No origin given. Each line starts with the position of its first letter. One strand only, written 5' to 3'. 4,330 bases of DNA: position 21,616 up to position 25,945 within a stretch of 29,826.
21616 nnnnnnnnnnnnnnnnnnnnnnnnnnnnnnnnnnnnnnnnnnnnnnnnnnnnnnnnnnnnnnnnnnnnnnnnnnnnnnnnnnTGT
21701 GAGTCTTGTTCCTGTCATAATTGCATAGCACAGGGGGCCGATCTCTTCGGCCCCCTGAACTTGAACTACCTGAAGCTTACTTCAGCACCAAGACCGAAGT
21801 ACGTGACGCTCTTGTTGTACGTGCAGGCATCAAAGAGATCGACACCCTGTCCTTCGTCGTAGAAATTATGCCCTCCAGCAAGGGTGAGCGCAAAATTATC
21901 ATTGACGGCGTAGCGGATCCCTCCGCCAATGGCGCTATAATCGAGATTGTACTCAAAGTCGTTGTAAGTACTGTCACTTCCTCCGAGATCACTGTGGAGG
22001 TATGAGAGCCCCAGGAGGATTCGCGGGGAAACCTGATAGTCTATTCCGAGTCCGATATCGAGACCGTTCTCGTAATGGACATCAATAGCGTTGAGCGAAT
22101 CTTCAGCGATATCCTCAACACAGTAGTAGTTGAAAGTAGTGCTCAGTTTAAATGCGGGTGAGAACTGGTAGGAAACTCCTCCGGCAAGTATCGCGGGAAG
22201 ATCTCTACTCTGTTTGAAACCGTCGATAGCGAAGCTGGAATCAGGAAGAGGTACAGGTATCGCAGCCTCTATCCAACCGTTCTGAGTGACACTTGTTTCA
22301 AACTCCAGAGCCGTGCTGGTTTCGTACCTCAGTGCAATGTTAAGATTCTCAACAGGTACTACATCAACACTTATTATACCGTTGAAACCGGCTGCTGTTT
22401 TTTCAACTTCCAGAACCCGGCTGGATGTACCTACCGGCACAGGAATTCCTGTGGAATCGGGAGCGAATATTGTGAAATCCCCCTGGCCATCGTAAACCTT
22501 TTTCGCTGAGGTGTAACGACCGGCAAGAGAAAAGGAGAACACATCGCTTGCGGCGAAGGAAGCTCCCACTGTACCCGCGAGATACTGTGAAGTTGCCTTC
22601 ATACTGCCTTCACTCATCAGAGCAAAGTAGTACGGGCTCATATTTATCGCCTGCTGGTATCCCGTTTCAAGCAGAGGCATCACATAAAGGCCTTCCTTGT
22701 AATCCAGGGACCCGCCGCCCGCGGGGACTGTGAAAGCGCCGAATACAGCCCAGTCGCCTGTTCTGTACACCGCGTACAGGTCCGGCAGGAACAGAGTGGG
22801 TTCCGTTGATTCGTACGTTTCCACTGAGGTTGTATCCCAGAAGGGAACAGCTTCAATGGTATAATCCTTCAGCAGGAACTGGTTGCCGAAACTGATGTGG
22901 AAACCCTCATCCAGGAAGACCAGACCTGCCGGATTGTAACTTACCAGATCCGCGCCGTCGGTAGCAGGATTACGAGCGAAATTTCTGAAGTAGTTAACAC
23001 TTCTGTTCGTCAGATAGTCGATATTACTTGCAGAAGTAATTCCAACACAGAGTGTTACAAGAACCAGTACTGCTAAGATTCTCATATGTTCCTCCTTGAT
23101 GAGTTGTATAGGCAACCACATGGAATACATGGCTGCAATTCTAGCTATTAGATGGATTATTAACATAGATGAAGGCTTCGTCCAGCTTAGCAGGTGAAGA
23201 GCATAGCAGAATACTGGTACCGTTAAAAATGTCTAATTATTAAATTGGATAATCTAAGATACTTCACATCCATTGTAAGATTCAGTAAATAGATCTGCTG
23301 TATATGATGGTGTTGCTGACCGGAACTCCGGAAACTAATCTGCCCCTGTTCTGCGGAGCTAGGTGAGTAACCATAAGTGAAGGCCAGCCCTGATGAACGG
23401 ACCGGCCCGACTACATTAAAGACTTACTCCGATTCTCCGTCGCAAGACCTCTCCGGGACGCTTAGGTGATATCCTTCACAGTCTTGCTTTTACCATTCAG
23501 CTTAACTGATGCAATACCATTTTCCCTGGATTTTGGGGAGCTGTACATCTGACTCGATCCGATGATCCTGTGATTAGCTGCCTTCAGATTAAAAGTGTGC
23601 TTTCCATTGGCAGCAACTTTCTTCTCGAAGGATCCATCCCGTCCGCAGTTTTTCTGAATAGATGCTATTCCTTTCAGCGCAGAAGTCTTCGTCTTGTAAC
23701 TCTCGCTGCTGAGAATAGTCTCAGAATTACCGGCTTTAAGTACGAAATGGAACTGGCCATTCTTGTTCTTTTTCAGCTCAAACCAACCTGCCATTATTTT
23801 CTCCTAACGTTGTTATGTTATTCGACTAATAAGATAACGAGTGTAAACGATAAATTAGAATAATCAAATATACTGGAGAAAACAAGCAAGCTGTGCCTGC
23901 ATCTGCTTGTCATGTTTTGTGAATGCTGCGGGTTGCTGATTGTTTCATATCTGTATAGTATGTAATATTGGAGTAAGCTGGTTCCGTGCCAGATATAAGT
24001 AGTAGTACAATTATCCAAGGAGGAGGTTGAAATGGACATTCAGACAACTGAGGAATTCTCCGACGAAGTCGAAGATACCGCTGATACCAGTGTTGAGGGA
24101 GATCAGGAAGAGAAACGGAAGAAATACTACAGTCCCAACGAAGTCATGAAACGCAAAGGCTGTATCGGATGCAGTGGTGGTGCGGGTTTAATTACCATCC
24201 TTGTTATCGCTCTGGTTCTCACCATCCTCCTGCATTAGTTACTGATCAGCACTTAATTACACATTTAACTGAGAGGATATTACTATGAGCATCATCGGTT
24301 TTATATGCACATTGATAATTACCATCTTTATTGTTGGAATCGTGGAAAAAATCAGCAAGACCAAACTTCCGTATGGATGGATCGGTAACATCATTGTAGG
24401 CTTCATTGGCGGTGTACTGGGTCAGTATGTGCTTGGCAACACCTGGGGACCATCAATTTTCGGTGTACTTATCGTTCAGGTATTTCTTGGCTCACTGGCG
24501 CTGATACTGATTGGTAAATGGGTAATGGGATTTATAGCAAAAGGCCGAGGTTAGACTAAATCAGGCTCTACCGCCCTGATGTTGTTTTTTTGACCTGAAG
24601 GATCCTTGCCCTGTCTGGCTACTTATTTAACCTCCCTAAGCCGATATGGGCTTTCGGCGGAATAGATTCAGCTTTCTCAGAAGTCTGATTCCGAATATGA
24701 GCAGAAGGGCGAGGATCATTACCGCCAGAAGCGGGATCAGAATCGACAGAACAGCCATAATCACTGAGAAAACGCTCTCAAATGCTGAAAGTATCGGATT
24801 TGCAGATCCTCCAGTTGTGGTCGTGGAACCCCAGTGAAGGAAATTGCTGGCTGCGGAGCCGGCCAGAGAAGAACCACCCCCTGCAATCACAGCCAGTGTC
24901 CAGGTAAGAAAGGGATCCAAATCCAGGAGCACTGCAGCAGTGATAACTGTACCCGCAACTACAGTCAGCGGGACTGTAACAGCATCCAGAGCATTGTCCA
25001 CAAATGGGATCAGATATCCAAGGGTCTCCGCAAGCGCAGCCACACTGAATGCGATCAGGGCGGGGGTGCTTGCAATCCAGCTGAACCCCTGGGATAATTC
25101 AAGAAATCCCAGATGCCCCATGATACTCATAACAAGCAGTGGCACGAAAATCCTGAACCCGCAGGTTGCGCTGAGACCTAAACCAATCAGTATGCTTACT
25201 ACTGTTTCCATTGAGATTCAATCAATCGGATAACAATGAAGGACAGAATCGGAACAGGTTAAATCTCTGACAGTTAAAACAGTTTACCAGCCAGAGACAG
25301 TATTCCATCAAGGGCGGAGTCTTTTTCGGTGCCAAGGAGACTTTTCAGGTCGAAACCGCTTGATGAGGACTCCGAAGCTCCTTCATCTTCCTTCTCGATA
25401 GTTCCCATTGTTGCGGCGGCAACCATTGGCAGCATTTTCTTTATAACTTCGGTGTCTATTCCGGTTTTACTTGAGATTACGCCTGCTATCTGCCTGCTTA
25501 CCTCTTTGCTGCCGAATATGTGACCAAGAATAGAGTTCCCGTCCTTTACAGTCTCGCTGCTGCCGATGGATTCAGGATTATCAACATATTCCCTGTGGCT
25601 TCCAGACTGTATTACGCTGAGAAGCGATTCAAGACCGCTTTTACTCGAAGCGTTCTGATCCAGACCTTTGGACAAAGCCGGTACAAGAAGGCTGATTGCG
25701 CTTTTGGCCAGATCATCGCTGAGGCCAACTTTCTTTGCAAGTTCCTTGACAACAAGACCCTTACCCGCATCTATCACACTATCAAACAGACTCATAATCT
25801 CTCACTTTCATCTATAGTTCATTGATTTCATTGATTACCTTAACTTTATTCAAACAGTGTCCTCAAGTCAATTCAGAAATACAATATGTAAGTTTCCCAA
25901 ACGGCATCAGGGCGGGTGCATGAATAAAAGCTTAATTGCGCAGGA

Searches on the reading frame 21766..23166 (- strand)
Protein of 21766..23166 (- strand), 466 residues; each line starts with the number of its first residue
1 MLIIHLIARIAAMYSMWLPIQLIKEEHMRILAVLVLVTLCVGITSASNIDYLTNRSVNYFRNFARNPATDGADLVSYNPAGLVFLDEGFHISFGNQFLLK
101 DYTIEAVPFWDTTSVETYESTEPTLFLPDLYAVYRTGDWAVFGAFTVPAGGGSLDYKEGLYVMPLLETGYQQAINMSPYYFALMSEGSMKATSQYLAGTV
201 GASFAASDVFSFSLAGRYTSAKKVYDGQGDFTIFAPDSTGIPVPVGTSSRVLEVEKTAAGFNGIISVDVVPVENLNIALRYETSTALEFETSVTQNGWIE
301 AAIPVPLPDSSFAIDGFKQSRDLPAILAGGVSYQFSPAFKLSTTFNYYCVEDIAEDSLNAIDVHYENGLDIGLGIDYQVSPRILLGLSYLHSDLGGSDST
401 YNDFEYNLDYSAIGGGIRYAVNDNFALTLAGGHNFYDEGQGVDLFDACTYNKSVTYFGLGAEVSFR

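Call 30: search_protein_families(library=pfam, proteins=[window:21766-23166:-], max_evalue=0.001)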
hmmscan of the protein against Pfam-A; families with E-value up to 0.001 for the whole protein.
window:21766-23166:- (466 aa): 2 families
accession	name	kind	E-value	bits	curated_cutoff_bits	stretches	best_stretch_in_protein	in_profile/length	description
PF03349.22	Toluene_X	-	4.9e-06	25.7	29.7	1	59-385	23-333/421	Outer membrane protein transport protein (OMPP1/FadL/TodX)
PF13505.12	OMP_b-brl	-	1.5e-05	25.7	28.7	0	332-410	94-173/175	Outer membrane protein beta-barrel domain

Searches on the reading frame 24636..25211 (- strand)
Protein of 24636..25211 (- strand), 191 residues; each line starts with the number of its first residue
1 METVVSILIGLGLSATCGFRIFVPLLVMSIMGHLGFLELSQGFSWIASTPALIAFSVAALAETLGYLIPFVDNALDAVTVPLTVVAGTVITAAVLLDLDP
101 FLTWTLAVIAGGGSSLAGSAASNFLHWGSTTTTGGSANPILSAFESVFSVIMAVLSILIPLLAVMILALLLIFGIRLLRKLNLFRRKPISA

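Call 30: search_protein_families(library=pfam, proteins=[window:24636-25211:-], max_evalue=0.001)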
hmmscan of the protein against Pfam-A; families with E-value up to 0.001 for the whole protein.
window:24636-25211:- (191 aa): 1 family
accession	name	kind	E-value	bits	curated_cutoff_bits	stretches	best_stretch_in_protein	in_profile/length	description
PF13548.11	DUF4126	-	4.9e-44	150.6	27.5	1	7-180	1-175/175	Domain of unknown function (DUF4126)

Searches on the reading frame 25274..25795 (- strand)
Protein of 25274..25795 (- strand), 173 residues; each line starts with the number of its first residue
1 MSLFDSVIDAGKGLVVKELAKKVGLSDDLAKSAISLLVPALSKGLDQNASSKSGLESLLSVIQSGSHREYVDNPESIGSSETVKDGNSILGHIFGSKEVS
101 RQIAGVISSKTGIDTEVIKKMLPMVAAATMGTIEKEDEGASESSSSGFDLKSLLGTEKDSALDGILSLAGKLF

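Call 30: search_protein_families(library=pfam, proteins=[window:25274-25795:-], max_evalue=0.001)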
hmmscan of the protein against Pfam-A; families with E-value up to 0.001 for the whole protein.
window:25274-25795:- (173 aa): 1 family
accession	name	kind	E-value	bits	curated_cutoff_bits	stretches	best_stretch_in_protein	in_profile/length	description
PF06078.17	DUF937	-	1.5e-26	93.9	25.4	1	14-135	10-134/135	Bacterial protein of unknown function (DUF937)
